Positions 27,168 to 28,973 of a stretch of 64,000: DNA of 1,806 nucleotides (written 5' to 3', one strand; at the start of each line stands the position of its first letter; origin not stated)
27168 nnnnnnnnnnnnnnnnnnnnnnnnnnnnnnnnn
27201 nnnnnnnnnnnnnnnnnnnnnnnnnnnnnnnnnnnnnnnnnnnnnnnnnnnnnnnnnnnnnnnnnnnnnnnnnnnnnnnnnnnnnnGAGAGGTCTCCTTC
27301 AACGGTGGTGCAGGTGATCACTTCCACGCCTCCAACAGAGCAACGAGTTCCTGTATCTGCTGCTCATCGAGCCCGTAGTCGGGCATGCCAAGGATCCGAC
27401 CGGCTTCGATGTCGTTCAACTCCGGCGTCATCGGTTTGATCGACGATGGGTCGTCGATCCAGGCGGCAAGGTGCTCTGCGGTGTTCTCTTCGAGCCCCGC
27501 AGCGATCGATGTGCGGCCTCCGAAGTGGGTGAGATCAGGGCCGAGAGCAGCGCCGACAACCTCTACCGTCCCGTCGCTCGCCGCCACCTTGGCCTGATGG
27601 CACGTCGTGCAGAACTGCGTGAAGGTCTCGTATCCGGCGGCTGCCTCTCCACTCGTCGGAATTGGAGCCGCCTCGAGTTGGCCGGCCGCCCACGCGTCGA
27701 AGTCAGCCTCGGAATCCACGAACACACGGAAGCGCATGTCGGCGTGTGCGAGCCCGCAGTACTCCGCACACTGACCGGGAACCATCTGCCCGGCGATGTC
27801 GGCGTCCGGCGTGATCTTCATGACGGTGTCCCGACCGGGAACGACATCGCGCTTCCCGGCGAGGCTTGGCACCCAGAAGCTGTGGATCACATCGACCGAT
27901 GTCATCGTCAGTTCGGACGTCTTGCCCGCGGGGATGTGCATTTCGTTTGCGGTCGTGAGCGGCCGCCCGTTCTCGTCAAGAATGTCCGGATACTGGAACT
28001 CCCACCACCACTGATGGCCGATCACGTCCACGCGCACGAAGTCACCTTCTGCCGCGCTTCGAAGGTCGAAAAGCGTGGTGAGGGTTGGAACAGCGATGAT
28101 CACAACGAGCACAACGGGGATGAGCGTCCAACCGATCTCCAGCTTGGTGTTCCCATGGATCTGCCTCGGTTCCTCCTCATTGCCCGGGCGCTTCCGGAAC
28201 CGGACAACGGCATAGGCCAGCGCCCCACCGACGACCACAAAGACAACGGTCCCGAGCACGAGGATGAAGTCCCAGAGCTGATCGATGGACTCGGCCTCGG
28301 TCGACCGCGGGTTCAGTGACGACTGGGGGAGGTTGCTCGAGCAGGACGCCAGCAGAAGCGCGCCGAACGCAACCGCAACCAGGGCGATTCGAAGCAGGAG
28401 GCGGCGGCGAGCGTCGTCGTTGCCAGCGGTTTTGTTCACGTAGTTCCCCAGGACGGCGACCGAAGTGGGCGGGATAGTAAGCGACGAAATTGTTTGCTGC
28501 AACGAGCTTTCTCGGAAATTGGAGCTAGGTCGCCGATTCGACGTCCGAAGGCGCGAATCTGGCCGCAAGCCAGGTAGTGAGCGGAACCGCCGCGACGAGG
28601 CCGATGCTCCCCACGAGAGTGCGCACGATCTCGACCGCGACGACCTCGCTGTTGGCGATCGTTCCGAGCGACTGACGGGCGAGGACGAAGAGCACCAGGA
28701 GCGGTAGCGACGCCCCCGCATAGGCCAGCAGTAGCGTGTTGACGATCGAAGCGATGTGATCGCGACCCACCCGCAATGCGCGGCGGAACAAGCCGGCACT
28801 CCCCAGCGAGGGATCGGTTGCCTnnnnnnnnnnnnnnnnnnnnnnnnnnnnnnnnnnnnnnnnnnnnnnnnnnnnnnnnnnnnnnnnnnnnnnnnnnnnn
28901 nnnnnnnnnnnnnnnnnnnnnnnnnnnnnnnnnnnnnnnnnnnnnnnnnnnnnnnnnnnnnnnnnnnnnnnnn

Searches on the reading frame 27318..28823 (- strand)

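Call 13: search_protein_families(library=pfam, proteins=[window:27318-28823:-])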
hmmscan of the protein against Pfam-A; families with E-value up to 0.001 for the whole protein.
window:27318-28823:- (501 aa): 4 families
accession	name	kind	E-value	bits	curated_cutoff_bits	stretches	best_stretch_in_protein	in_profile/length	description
PF00116.26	COX2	-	5.6e-16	59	22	1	265-364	3-114/120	Cytochrome C oxidase subunit II, periplasmic domain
PF02790.20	COX2_TM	-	2.4e-13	50.5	22.8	1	174-248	13-86/88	Cytochrome C oxidase subunit II, transmembrane domain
PF00034.26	Cytochrom_C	-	1.1e-06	30.2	21.3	1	394-497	1-86/90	Cytochrome c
PF13442.11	Cytochrome_CBB3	-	0.00064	20.4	27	0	393-495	2-66/68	Cytochrome C oxidase, cbb3-type, subunit III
